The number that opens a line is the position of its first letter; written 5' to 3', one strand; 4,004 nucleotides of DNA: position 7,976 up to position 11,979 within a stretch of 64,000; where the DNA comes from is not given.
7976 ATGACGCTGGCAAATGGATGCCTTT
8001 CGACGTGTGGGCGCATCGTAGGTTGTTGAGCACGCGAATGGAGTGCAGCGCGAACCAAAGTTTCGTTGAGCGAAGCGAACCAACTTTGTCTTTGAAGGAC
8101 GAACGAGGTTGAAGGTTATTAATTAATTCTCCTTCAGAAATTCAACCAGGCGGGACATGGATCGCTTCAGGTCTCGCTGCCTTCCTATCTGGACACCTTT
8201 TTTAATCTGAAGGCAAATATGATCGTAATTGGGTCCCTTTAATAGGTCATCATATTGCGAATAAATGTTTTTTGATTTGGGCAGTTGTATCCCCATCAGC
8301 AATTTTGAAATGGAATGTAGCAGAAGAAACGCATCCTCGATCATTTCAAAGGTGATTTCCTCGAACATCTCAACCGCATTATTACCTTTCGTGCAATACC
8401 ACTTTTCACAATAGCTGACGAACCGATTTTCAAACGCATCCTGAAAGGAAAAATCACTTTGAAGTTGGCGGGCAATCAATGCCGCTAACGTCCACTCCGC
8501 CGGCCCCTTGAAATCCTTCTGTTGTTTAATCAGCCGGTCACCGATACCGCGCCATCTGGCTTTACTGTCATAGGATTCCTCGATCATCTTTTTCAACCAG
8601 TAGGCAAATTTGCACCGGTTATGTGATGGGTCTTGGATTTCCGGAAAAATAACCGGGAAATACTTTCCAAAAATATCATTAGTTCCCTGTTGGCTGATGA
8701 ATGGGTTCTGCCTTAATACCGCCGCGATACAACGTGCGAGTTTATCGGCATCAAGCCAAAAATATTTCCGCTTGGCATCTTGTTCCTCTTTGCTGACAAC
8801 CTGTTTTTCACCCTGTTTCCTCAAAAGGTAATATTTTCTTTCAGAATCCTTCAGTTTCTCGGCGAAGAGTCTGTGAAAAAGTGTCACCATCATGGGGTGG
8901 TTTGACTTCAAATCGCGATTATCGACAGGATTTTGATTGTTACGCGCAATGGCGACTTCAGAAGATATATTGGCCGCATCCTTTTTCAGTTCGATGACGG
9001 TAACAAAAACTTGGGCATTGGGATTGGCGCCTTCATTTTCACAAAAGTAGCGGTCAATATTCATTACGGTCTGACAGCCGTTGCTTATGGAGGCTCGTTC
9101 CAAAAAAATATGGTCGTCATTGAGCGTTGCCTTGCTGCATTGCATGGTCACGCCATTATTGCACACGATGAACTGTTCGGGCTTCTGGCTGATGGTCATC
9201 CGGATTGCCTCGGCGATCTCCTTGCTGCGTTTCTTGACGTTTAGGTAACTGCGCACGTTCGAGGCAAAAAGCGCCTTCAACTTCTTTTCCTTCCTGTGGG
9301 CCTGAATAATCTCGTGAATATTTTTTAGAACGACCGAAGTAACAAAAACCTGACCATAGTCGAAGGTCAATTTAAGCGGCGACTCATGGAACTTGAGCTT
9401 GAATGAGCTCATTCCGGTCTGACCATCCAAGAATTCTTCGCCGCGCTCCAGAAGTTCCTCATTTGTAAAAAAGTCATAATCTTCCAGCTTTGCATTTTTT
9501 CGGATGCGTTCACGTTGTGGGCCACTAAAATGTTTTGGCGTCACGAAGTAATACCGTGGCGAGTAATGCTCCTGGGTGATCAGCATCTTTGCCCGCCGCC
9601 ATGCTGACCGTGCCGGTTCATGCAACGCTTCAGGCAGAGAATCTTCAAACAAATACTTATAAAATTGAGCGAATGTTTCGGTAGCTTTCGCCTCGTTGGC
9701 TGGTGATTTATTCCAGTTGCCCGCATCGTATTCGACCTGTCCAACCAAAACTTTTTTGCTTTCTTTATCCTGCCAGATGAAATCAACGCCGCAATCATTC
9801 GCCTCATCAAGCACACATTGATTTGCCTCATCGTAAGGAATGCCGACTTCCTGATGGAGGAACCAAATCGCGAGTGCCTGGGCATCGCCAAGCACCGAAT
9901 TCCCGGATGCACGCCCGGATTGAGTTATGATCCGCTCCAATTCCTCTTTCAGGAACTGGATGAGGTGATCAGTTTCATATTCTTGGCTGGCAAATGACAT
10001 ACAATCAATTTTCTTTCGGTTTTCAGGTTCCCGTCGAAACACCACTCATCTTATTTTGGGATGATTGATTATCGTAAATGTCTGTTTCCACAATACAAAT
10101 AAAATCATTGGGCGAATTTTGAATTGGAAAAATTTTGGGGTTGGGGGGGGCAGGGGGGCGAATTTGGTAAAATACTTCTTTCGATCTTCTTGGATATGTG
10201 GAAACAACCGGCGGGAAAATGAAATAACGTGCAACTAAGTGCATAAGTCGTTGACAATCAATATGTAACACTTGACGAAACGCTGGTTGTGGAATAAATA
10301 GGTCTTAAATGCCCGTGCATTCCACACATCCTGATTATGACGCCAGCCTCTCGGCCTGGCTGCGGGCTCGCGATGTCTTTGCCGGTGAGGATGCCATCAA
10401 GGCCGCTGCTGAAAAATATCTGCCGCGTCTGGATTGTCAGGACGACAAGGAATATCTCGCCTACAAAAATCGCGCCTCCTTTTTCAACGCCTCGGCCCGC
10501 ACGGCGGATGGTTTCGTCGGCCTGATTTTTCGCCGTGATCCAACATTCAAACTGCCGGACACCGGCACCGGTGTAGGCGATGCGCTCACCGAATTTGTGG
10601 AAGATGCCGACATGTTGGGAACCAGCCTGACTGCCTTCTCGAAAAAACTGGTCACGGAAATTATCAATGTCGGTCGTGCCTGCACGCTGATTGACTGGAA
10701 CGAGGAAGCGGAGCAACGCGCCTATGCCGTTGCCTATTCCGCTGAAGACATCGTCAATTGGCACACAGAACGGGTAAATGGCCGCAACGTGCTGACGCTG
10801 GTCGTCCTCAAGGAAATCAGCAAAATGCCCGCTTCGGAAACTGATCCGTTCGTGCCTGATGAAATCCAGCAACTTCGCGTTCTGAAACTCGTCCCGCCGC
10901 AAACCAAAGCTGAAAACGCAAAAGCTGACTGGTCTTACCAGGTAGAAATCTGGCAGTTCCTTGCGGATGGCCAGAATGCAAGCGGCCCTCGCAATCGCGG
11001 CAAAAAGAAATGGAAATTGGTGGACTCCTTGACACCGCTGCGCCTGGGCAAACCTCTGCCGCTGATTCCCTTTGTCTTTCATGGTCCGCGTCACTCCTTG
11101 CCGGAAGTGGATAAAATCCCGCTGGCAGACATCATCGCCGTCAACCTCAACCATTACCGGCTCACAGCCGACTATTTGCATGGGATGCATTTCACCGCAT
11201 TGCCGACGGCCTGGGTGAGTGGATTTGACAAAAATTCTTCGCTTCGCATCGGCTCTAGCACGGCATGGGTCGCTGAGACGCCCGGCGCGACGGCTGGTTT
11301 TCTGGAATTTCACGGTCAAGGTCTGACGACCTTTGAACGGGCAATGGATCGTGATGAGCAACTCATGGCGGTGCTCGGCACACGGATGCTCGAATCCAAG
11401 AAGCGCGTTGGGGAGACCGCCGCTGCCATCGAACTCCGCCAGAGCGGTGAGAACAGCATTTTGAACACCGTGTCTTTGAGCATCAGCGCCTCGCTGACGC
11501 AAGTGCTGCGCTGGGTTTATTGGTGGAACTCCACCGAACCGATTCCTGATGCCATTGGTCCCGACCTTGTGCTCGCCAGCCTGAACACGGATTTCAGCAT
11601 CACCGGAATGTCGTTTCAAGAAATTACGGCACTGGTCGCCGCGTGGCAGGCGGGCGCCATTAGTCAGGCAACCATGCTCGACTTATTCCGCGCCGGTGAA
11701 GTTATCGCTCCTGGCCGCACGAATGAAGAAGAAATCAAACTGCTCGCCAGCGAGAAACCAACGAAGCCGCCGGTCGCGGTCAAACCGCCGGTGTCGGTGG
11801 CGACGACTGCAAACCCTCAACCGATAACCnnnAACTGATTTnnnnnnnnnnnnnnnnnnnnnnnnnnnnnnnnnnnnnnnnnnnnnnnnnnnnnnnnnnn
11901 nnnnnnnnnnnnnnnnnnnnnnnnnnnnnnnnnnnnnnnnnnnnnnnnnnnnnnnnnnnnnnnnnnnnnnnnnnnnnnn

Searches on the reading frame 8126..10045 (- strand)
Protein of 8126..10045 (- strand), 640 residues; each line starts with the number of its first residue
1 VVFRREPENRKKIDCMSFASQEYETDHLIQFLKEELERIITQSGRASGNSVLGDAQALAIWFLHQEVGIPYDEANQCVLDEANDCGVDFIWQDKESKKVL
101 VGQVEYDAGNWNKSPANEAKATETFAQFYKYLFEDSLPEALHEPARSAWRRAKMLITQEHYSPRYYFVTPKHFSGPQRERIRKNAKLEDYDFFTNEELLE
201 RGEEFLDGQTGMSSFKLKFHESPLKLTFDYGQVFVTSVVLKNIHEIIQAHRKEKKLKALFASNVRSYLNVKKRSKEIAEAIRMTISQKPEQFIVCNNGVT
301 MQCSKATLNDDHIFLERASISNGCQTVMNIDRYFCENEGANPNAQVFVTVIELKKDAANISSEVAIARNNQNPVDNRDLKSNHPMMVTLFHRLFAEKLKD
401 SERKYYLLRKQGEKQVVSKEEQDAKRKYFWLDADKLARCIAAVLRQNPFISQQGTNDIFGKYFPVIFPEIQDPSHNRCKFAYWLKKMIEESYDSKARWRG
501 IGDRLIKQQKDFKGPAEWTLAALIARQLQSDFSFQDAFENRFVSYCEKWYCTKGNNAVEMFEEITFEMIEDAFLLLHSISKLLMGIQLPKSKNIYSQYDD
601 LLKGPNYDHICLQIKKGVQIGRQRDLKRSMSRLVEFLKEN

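Call 11: search_protein_families(library=pfam, proteins=[window:8126-10045:-], max_evalue=0.01)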
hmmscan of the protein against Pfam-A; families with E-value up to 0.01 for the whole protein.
window:8126-10045:- (640 aa): 1 family
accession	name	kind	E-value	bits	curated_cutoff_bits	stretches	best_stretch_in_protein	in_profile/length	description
PF10592.14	AIPR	-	6.4e-32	111.9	25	1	260-496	1-240/308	AIPR protein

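Call 31: search_protein_families(library=phrogs, proteins=[window:8126-10045:-], max_evalue=0.01)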
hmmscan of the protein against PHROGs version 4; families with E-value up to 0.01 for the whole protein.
window:8126-10045:- (640 aa): 3 families
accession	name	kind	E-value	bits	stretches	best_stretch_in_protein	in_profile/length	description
phrog_1841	-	moron, auxiliary metabolic gene and host takeover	9.5e-30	105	1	46-419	26-396/567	Abi alpha-like abortive infection mechanism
phrog_31871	-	unknown function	2e-09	38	1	285-460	14-178/328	-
phrog_35462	-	unknown function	0.001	20.3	1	241-310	11-80/121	-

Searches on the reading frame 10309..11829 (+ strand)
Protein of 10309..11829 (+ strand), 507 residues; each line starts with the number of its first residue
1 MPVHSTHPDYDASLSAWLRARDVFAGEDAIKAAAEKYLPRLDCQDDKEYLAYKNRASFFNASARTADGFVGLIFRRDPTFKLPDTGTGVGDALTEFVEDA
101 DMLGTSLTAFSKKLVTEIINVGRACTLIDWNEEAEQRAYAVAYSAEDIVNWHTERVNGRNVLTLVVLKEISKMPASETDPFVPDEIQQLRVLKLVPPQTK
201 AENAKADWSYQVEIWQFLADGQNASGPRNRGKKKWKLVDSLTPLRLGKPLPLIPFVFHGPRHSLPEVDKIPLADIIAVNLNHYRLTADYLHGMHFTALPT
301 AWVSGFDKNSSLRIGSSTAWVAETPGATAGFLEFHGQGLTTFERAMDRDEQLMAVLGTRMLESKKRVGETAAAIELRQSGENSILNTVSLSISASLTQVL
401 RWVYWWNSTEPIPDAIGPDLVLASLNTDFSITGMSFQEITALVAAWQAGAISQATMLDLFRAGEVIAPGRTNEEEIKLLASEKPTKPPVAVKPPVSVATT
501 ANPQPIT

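Call 11: search_protein_families(library=pfam, proteins=[window:10309-11829:+], max_evalue=0.01)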
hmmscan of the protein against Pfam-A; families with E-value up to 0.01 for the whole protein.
window:10309-11829:+ (507 aa): 1 family
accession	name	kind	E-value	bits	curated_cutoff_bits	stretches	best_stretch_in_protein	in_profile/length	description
PF13264.11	DUF4055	-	4.4e-37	127.8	25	1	271-406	1-139/140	Domain of unknown function (DUF4055)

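Call 31: search_protein_families(library=phrogs, proteins=[window:10309-11829:+], max_evalue=0.01)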
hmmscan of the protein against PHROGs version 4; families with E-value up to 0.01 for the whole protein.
window:10309-11829:+ (507 aa): 3 families
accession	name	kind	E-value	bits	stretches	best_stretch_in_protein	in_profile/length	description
phrog_145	-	head and packaging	2.5e-115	387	1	1-490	8-473/493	portal protein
phrog_2417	-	unknown function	2.8e-31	109.8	1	3-173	6-173/242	-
phrog_2469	-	unknown function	2.8e-07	31.5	1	345-474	6-127/142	-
